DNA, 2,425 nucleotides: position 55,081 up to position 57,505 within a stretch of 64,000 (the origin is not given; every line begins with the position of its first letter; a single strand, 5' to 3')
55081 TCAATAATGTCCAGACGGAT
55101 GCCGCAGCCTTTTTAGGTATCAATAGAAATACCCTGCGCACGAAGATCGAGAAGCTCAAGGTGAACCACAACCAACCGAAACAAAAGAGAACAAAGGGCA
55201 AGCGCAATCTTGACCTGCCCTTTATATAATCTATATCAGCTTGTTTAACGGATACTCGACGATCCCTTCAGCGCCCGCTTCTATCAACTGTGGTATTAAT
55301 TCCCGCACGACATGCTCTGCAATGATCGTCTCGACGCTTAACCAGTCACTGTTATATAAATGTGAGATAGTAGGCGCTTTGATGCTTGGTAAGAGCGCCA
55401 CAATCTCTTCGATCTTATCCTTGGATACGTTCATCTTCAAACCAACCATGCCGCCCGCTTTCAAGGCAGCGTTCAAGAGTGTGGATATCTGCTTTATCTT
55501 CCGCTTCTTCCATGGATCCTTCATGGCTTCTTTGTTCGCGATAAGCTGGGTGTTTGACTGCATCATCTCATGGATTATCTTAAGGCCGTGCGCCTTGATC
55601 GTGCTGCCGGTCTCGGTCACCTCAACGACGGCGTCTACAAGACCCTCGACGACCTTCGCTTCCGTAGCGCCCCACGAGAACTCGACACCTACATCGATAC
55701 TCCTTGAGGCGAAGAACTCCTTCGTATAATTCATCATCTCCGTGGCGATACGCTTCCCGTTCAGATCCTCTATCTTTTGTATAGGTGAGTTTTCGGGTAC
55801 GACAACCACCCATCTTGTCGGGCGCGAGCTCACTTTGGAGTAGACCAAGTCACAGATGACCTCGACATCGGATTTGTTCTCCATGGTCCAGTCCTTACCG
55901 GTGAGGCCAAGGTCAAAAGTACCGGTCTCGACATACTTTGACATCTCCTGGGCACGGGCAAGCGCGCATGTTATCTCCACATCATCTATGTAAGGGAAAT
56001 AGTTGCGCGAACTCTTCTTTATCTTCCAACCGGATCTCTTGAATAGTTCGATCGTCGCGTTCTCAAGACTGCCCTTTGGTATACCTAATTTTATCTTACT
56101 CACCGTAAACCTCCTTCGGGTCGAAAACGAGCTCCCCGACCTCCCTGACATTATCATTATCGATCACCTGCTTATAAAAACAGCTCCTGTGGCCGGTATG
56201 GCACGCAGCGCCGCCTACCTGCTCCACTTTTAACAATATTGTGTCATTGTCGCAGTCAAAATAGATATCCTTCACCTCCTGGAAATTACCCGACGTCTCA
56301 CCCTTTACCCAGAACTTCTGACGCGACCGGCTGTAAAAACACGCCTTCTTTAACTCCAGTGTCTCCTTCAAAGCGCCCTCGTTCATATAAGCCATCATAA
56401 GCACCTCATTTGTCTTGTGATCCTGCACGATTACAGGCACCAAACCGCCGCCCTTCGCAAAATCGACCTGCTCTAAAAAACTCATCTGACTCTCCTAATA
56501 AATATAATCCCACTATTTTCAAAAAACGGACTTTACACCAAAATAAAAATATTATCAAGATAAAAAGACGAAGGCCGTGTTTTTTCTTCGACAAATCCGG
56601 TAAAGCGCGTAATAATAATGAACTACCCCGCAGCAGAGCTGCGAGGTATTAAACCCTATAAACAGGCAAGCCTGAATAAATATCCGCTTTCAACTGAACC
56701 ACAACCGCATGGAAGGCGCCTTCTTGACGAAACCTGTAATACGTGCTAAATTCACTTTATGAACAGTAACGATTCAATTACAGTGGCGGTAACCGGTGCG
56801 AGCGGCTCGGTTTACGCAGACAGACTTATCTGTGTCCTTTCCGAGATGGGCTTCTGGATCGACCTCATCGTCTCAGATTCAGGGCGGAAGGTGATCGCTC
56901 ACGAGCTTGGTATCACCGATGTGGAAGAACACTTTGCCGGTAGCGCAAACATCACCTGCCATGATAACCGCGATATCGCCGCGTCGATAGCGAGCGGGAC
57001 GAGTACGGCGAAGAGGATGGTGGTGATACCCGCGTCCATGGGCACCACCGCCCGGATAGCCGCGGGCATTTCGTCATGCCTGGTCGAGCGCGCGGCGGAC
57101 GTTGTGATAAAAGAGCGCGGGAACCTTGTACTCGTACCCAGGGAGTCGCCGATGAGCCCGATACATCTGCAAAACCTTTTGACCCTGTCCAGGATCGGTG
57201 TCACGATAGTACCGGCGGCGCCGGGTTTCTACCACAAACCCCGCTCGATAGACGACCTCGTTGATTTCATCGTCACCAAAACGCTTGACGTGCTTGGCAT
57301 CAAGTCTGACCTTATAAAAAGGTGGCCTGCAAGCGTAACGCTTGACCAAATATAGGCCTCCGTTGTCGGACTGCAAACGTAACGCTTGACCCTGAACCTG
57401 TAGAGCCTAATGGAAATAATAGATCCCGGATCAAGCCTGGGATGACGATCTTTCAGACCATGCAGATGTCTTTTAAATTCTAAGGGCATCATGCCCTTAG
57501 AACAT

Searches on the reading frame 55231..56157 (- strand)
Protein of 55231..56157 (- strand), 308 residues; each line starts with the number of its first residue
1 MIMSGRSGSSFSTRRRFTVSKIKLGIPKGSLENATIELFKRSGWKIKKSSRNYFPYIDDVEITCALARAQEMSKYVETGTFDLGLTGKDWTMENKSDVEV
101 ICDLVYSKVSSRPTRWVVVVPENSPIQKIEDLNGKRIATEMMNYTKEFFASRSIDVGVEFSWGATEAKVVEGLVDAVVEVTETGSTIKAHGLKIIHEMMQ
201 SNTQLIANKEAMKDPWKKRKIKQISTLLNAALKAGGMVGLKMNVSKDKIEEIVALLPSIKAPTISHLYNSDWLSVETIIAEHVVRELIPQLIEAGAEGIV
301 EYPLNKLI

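Call 20: search_protein_families(library=pfam, proteins=[window:55231-56157:-])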
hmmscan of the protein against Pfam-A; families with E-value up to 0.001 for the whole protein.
window:55231-56157:- (308 aa): 4 families
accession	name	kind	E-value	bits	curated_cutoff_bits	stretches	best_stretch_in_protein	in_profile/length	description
PF01634.23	HisG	-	1e-45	156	25.5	1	68-228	1-156/158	ATP phosphoribosyltransferase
PF08029.16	HisG_C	-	8.6e-25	87.1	23.5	1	234-306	1-73/73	HisG, C-terminal domain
PF12974.12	Phosphonate-bd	-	9.2e-06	25.6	27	1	70-145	40-116/242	ABC transporter, phosphonate, periplasmic substrate-binding protein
PF09084.16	NMT1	-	9.6e-05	22.8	20.5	1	68-145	30-104/216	NMT1/THI5 like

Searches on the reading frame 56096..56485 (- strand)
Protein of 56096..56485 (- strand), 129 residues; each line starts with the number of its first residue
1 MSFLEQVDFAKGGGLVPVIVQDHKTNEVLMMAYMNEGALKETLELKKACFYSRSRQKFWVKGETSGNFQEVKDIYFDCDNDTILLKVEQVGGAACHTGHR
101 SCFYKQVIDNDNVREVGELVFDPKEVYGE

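Call 20: search_protein_families(library=pfam, proteins=[window:56096-56485:-])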
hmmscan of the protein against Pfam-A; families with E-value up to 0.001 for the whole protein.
window:56096-56485:- (129 aa): 1 family
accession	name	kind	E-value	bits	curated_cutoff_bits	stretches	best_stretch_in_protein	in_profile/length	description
PF01502.23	PRA-CH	-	1.5e-35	121.3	27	1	30-104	1-74/74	Phosphoribosyl-AMP cyclohydrolase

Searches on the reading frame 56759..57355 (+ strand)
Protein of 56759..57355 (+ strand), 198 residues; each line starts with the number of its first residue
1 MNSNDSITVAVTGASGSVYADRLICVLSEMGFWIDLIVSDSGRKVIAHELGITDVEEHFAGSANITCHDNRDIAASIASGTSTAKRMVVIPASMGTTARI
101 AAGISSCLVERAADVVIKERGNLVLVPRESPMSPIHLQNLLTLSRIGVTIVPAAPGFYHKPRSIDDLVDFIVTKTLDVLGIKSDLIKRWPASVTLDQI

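Call 20: search_protein_families(library=pfam, proteins=[window:56759-57355:+])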
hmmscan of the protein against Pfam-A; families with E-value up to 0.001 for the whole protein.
window:56759-57355:+ (198 aa): 1 family
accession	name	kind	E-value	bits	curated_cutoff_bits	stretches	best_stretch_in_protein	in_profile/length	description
PF02441.25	Flavoprotein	-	4e-38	131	22.7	1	6-178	2-161/162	Flavoprotein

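Call 21: find_encoding_contigs(protein=window:56759-57355:+, flank=10000, max_places=10)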
Protein window:56759-57355:+ (198 aa): no gene with exactly this product is on record in the collection.

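Call 22: find_homologous_proteins(query=window:56759-57355:+, max_evalue=1e-30)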
Query window:56759-57355:+ (198 aa): 6354 proteins with E <= 1e-30 among 8000 candidates; the best 120 are listed.
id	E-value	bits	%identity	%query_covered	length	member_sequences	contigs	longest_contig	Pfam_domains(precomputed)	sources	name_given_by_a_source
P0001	4.3e-122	423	100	100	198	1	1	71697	PF02441.25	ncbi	-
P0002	4.7e-76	273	69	96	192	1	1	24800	PF02441.25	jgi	jgi:4-hydroxy-3-polyprenylbenzoate decarboxylase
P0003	4.7e-76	273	68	96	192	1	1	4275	PF02441.25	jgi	jgi:4-hydroxy-3-polyprenylbenzoate decarboxylase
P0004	1.1e-73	265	67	95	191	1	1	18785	PF02441.25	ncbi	-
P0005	5.2e-73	263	67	93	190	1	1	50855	PF02441.25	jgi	jgi:4-hydroxy-3-polyprenylbenzoate decarboxylase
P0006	6.1e-73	263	67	95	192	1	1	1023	PF02441.25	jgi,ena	-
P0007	3.2e-72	260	67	95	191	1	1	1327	PF02441.25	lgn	-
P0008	2.6e-71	257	68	95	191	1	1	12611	PF02441.25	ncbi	ncbi:UbiX family flavin prenyltransferase [Thermodesulfobacteriota bacterium]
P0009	9.6e-67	242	65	95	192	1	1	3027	PF02441.25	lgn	-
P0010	3.8e-54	201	54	94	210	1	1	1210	PF02441.25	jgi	jgi:4-hydroxy-3-polyprenylbenzoate decarboxylase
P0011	1.1e-53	200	54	94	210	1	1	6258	PF02441.25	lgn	-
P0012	1.4e-53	199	53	94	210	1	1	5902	PF02441.25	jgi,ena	-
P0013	1.7e-53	199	55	91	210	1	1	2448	PF02441.25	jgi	jgi:4-hydroxy-3-polyprenylbenzoate decarboxylase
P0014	1.7e-53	199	55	91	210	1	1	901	PF02441.25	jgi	jgi:4-hydroxy-3-polyprenylbenzoate decarboxylase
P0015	1.7e-53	199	55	91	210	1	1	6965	PF02441.25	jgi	jgi:4-hydroxy-3-polyprenylbenzoate decarboxylase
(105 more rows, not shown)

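Call 23: find_encoding_contigs(protein=P0001, flank=10000, max_places=4)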
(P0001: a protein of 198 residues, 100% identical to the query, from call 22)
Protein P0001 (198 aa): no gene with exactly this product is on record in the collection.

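Call 24: find_encoding_contigs(protein=P0002, flank=6000, max_places=4)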
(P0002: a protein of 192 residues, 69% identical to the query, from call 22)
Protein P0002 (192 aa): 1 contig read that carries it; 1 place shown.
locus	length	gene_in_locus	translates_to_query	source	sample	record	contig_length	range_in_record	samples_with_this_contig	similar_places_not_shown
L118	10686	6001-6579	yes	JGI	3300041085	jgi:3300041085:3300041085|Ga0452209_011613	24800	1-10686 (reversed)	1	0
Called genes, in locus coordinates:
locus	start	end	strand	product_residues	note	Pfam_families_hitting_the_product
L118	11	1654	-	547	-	PF00496:SBP_bac_5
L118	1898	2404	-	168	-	PF00731:AIRC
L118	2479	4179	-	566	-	PF02401:LYTB, PF01040:UbiA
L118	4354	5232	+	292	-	PF00218:IGPS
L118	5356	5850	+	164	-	-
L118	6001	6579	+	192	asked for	PF02441:Flavoprotein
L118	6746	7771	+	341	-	PF00106:adh_short (faint), PF01073:3Beta_HSD, PF01370:Epimerase, PF02719:Polysacc_synt_2, PF04321:RmlD_sub_bind, PF16363:GDP_Man_Dehyd, PF07993:NAD_binding_4 (faint), PF13460:NAD_binding_10 (weak)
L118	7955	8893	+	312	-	PF00106:adh_short (weak), PF01073:3Beta_HSD, PF01370:Epimerase, PF02719:Polysacc_synt_2, PF04321:RmlD_sub_bind, PF07993:NAD_binding_4, PF13460:NAD_binding_10, PF16363:GDP_Man_Dehyd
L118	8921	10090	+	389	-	PF01041:DegT_DnrJ_EryC1, PF00155:Aminotran_1_2, PF01053:Cys_Met_Meta_PP, PF01212:Beta_elim_lyase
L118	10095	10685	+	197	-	?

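Call 25: find_encoding_contigs(protein=P0005, flank=6000, max_places=4)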
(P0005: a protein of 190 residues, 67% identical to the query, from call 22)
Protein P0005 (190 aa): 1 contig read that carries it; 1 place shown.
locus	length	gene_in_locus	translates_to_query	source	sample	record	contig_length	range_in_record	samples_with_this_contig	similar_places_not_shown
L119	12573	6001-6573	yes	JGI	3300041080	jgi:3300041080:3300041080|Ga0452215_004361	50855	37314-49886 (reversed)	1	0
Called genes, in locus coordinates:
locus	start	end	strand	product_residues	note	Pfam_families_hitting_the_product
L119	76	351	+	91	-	-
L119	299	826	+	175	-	PF05258:DciA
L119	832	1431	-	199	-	-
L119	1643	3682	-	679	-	PF11832:DUF3352 (weak)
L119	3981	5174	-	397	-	PF00155:Aminotran_1_2, PF01041:DegT_DnrJ_EryC1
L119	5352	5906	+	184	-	-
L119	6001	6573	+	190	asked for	PF02441:Flavoprotein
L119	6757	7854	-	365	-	PF01098:FTSW_RODA_SPOVE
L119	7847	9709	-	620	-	PF03717:PBP_dimer, PF00905:Transpeptidase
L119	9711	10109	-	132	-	PF04093:MreD (weak)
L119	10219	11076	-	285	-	PF04085:MreC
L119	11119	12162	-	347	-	PF00022:Actin, PF06723:MreB_Mbl, PF00012:HSP70, PF11104:PilM_2 (faint), PF14450:FtsA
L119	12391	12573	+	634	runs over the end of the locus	PF13623:SurA_N_2, PF13624:SurA_N_3, PF13145:Rotamase_2, PF13616:Rotamase_3, PF00639:Rotamase, PF13145:Rotamase_2 (weak)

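Call 43: find_encoding_contigs(protein=P0004, flank=10000, max_places=3)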
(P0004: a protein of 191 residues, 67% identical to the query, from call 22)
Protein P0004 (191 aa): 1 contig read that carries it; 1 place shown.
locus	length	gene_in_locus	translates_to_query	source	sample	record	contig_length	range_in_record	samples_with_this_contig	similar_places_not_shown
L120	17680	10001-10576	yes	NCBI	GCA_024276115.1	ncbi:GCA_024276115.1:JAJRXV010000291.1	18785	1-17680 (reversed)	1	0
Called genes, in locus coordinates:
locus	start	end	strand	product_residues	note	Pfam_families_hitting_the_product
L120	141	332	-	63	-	-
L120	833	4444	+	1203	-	PF00027:cNMP_binding, PF01590:GAF, PF13185:GAF_2, PF01590:GAF (weak), PF13185:GAF_2, PF00158:Sigma54_activat, PF14532:Sigma54_activ_2, PF25601:AAA_lid_14, +2 more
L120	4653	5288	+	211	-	PF01609:DDE_Tnp_1 (weak), PF13701:DDE_Tnp_1_4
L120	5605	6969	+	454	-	-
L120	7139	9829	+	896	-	PF02739:5_3_exonuc_N, PF01367:5_3_exonuc, PF01612:DNA_pol_A_exo1, PF22619:DNA_polI_exo1, PF00476:DNA_pol_A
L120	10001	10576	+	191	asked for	PF02441:Flavoprotein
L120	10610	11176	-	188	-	PF00072:Response_reg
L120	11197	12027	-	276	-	PF00218:IGPS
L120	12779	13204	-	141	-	PF02915:Rubrerythrin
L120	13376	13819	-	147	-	PF02082:Rrf2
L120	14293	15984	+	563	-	PF07719:TPR_2 (faint), PF08241:Methyltransf_11 (faint), PF12895:ANAPC3 (faint), PF13174:TPR_6 (faint), PF13424:TPR_12 (faint), PF13428:TPR_14 (faint), PF13432:TPR_16 (faint), PF14559:TPR_19 (faint)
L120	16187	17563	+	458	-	PF00206:Lyase_1, PF14698:ASL_C2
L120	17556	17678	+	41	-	?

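Call 44: find_encoding_contigs(protein=P0008, flank=10000, max_places=3)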
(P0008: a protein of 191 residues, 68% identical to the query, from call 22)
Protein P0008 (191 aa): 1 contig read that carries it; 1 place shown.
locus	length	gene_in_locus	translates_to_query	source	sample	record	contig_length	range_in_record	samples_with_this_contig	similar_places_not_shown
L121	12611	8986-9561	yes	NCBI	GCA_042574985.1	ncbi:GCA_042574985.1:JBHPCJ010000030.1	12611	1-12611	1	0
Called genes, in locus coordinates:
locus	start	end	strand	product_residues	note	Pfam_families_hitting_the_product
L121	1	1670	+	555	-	PF13519:VWA_2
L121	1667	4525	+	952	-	PF00092:VWA, PF13519:VWA_2, PF13768:VWA_3 (faint), PF00092:VWA, PF13519:VWA_2, PF07090:GATase1_like (weak)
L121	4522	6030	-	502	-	PF00924:MS_channel_2nd, PF21082:MS_channel_3rd, PF00027:cNMP_binding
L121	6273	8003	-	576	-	PF02401:LYTB, PF01040:UbiA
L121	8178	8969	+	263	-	PF00218:IGPS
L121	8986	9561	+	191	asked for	PF02441:Flavoprotein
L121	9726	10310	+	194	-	PF00440:TetR_N, PF08359:TetR_C_4 (weak), PF17932:TetR_C_24 (weak)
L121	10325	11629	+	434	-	PF02321:OEP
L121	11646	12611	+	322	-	PF25917:BSH_RND, PF25973:BSH_CzcB (weak), PF25881:HH_YBHG, PF25876:HH_MFP_RND (weak)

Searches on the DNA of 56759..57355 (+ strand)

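Call 45: search_with_rna_model(model_id=R1, sources=[L118, L119, L120, L121], filters=off, max_evalue=1, show_alignments=6)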
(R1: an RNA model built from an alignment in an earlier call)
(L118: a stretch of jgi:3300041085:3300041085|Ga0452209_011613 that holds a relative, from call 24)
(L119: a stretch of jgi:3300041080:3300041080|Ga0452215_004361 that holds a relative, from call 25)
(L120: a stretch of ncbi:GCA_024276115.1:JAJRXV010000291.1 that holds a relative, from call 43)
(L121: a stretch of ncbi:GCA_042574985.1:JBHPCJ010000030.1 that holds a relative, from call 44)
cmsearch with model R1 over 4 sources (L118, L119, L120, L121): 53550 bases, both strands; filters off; matches with E-value up to 1: 0.
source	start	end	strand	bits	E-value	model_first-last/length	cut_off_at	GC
